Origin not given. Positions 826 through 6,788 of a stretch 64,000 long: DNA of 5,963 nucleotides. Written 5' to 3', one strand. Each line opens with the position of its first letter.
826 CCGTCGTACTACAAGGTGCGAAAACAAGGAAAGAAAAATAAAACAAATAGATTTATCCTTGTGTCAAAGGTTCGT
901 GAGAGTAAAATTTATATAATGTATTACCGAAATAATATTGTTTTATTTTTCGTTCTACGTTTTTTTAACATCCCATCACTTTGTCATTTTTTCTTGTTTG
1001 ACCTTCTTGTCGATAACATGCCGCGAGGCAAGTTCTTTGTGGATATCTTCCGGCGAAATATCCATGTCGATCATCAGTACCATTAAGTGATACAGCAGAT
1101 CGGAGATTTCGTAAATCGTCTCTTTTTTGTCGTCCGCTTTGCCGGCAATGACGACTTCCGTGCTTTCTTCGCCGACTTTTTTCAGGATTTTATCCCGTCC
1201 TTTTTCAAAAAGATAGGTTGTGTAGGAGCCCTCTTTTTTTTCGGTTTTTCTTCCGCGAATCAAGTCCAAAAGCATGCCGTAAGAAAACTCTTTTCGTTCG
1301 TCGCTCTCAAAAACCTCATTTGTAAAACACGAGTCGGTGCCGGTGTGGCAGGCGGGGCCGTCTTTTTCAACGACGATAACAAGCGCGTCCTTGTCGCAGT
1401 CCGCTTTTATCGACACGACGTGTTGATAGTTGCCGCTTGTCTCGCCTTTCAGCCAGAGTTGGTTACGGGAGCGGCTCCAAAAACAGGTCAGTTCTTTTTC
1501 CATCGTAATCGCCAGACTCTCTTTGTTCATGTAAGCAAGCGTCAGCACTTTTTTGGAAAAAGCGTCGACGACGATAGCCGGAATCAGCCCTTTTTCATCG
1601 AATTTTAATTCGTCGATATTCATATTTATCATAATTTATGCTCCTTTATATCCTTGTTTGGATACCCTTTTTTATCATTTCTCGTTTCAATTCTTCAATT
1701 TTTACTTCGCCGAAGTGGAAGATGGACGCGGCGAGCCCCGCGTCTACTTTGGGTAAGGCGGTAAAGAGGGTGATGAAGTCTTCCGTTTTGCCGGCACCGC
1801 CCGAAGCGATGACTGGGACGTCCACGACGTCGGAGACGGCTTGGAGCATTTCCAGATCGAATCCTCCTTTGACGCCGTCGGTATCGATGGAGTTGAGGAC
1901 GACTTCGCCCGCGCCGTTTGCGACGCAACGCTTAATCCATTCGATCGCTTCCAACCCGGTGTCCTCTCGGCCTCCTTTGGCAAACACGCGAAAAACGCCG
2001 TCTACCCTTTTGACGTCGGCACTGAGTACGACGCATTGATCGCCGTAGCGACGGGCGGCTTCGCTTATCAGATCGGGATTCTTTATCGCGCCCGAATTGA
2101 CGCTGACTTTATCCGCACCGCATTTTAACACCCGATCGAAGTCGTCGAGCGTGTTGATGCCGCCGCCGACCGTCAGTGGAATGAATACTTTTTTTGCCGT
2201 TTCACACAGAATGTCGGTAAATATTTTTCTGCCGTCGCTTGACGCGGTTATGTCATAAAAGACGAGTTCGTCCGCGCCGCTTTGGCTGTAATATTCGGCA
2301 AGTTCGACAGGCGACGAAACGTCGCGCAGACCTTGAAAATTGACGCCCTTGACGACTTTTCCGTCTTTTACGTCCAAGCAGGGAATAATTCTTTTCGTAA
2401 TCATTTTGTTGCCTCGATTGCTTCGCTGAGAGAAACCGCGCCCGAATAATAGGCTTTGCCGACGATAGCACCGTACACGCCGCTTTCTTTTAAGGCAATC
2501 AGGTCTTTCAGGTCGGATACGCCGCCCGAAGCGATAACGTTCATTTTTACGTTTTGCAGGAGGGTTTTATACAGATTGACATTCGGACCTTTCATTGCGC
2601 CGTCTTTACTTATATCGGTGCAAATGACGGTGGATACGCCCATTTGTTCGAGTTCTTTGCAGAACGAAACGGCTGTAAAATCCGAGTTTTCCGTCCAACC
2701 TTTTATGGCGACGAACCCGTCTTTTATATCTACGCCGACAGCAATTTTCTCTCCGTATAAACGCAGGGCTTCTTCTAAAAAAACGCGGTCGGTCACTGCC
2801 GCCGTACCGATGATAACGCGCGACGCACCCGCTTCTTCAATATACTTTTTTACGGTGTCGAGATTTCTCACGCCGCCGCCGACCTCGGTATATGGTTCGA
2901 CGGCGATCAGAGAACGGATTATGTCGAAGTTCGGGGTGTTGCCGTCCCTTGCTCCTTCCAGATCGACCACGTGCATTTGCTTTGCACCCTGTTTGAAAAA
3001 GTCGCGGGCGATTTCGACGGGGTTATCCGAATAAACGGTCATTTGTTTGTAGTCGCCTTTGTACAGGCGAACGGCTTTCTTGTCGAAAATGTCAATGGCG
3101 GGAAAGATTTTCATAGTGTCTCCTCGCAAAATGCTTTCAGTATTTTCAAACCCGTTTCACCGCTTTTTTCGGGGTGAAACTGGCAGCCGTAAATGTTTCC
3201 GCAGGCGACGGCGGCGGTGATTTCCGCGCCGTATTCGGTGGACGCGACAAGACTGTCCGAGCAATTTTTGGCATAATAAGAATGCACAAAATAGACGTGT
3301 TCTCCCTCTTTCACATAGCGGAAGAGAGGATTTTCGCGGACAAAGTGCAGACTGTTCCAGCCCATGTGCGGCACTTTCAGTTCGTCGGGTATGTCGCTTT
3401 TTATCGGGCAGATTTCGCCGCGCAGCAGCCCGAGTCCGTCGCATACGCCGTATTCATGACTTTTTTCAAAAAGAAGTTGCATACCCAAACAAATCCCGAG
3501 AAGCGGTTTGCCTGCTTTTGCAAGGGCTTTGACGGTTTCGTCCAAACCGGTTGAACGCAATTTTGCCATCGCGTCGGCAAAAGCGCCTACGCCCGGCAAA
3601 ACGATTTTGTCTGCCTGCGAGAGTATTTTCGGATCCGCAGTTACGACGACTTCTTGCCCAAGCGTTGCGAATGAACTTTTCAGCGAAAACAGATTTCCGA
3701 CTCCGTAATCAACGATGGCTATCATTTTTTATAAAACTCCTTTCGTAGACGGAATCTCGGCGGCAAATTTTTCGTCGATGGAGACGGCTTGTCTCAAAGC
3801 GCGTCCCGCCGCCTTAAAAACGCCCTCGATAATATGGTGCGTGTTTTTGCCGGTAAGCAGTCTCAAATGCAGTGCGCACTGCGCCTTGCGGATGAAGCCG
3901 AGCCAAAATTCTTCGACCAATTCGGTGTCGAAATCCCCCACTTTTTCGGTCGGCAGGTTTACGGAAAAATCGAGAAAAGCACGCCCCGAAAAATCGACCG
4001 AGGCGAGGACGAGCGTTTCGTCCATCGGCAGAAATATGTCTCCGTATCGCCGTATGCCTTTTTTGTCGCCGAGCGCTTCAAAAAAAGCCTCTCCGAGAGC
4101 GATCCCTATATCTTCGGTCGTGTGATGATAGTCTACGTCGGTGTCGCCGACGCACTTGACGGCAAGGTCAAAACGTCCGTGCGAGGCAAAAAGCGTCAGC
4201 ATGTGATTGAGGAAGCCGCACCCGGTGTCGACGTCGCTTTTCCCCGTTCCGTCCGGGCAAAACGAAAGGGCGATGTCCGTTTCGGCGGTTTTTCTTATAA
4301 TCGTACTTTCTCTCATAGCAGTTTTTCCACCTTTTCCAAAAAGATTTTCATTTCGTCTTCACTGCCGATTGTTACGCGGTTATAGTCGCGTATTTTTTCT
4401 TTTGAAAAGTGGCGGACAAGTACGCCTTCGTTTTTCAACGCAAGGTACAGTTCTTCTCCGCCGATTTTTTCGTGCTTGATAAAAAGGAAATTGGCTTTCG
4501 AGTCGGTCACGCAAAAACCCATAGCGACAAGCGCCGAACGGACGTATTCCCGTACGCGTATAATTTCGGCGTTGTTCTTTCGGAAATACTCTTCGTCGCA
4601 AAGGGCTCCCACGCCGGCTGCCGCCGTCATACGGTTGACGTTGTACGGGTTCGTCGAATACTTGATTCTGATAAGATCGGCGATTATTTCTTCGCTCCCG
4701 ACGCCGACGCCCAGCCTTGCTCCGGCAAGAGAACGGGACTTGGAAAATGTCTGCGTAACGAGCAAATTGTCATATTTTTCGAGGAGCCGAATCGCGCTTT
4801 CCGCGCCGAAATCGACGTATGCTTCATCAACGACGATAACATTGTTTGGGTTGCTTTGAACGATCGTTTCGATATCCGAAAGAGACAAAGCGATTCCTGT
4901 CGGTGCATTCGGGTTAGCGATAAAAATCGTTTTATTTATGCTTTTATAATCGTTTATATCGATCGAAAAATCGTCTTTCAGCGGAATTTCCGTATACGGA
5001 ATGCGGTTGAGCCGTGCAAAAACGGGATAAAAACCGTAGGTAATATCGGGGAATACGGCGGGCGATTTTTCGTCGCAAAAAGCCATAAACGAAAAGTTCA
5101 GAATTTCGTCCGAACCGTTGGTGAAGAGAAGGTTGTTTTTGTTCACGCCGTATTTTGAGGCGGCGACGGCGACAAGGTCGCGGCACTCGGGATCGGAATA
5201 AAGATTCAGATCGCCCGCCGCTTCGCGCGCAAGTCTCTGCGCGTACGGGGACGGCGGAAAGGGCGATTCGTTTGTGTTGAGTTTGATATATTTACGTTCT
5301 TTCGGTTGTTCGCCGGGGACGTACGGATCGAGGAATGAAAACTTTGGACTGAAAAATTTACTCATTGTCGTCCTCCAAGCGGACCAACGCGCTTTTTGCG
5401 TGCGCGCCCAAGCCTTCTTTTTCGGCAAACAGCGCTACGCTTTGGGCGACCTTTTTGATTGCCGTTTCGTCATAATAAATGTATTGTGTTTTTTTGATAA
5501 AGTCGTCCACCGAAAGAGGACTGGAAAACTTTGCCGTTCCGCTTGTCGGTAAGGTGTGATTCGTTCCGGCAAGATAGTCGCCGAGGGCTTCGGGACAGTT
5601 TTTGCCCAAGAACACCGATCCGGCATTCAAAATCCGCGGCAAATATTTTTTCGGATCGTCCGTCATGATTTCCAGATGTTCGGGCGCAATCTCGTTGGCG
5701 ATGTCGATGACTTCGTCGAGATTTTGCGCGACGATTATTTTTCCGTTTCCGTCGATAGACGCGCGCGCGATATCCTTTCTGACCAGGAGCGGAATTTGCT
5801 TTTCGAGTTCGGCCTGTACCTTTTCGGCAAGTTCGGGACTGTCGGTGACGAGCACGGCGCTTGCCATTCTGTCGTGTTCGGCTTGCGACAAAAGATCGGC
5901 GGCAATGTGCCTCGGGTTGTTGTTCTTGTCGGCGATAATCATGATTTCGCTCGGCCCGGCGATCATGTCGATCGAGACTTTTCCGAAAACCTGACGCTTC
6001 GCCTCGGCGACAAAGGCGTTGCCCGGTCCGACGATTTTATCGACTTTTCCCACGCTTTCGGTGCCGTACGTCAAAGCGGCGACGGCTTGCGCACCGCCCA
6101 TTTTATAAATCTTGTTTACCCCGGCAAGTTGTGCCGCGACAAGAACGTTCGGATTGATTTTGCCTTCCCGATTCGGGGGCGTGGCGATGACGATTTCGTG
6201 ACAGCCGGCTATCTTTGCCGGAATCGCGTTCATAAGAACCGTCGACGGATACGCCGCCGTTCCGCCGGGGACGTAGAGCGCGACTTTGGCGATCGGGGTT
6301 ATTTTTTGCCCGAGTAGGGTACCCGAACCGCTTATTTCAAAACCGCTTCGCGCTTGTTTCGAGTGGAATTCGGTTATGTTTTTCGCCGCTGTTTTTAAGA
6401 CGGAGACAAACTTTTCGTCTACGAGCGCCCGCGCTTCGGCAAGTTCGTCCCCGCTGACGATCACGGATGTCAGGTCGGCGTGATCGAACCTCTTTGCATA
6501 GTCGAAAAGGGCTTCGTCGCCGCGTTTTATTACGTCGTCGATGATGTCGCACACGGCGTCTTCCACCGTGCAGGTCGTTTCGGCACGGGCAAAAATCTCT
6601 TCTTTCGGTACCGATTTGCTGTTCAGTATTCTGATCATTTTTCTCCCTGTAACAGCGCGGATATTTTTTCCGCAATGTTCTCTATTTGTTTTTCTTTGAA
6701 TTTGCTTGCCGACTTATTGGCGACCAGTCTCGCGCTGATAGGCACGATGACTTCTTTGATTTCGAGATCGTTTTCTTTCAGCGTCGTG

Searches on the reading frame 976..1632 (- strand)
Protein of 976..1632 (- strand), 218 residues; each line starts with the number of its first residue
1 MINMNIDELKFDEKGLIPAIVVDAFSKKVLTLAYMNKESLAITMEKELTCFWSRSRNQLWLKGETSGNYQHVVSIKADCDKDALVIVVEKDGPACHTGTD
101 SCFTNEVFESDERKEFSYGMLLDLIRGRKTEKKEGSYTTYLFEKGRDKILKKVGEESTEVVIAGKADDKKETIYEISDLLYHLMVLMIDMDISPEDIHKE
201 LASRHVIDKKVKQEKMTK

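Call 93: search_protein_families(library=pfam, proteins=[window:976-1632:-], max_evalue=0.001)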
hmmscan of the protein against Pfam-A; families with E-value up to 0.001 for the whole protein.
window:976-1632:- (218 aa): 2 families
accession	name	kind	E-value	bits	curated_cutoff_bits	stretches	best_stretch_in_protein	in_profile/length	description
PF01502.23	PRA-CH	-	1.2e-33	115.2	27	1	32-104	2-74/74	Phosphoribosyl-AMP cyclohydrolase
PF01503.22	PRA-PH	-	1.8e-21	76.8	21.3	1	123-205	6-86/86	Phosphoribosyl-ATP pyrophosphohydrolase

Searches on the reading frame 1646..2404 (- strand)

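Call 93: search_protein_families(library=pfam, proteins=[window:1646-2404:-], max_evalue=0.001)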
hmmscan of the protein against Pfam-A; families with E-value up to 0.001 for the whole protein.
window:1646-2404:- (252 aa): 4 families
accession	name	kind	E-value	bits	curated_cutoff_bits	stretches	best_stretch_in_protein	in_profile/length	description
PF00977.27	His_biosynth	-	2.7e-78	263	23.6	1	5-234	1-227/228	Histidine biosynthesis protein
PF03060.21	NMO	-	3.1e-07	30.5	28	1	123-215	115-213/331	Nitronate monooxygenase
PF02581.23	TMP-TENI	-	0.00041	20.2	27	0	59-104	134-178/180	Thiamine monophosphate synthase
PF01207.24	Dus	-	0.00053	19.6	20.4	0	64-115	174-226/311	Dihydrouridine synthase (Dus)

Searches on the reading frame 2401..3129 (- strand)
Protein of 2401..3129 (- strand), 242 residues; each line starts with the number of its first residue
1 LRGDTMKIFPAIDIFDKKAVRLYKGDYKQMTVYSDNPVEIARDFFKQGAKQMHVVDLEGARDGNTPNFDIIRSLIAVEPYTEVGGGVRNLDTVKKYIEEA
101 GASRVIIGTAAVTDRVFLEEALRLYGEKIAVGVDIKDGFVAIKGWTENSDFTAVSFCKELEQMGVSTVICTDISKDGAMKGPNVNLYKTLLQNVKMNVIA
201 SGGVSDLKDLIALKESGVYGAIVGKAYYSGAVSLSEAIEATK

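Call 93: search_protein_families(library=pfam, proteins=[window:2401-3129:-], max_evalue=0.001)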
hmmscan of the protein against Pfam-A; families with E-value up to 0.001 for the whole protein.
window:2401-3129:- (242 aa): 1 family
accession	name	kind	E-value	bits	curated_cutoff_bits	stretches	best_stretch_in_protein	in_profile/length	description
PF00977.27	His_biosynth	-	1.3e-75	254.2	23.6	1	7-232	1-227/228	Histidine biosynthesis protein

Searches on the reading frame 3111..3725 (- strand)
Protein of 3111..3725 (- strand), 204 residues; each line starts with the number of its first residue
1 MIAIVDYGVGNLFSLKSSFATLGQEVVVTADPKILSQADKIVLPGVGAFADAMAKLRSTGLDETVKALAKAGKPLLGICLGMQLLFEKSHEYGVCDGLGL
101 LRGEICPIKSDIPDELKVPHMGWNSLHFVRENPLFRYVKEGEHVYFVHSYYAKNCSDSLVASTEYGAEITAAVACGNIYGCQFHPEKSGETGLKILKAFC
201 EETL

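Call 93: search_protein_families(library=pfam, proteins=[window:3111-3725:-], max_evalue=0.001)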
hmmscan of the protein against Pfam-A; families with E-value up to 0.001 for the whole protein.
window:3111-3725:- (204 aa): 4 families
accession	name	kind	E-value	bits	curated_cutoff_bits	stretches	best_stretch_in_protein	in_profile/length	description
PF00117.34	GATase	-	7.3e-24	84.9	22.8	1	4-200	2-187/190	Glutamine amidotransferase class-I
PF07685.20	GATase_3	-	1e-09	38.7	27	1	27-104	29-114/196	CobB/CobQ-like glutamine amidotransferase domain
PF01174.25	SNO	-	2.2e-06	28.1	27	0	26-90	22-86/188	SNO glutamine amidotransferase family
PF07722.19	Peptidase_C26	-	0.00012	22.3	20.5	1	65-186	98-219/219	Peptidase C26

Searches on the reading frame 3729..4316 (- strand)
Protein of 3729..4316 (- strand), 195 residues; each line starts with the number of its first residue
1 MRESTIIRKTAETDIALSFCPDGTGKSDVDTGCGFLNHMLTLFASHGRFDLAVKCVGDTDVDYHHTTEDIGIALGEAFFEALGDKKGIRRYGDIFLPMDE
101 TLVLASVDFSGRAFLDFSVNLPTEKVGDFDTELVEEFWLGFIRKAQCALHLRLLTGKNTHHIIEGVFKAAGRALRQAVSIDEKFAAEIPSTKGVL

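Call 93: search_protein_families(library=pfam, proteins=[window:3729-4316:-], max_evalue=0.001)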
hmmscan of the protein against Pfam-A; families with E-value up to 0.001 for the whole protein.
window:3729-4316:- (195 aa): 1 family
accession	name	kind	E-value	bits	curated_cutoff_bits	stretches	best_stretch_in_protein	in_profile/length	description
PF00475.24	IGPD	-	6.5e-63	211.6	27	1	31-174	1-144/144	Imidazoleglycerol-phosphate dehydratase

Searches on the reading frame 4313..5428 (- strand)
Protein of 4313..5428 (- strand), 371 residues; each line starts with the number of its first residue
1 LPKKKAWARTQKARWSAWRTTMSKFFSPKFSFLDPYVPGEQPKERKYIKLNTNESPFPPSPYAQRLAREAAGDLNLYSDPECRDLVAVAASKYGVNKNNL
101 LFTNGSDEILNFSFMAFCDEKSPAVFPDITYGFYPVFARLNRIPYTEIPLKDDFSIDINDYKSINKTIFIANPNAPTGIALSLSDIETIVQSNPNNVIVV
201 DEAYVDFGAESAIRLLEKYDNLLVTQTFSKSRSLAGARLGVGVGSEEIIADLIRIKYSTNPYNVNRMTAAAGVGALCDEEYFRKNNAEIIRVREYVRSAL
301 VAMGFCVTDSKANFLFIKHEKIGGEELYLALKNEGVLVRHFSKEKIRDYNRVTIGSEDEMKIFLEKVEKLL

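Call 93: search_protein_families(library=pfam, proteins=[window:4313-5428:-], max_evalue=0.001)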
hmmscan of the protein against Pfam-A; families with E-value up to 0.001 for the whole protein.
window:4313-5428:- (371 aa): 1 family
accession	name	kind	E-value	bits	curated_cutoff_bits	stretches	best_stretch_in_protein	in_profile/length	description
PF00155.27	Aminotran_1_2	-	1.1e-54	186.4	19.7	1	46-366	2-360/361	Aminotransferase class I and II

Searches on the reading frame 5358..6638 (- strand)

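Call 93: search_protein_families(library=pfam, proteins=[window:5358-6638:-], max_evalue=0.001)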
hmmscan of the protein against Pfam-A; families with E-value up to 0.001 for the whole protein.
window:5358-6638:- (426 aa): 1 family
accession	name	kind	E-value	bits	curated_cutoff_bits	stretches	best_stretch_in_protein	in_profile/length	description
PF00815.25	Histidinol_dh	-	9e-173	575.4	27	1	21-421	7-411/411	Histidinol dehydrogenase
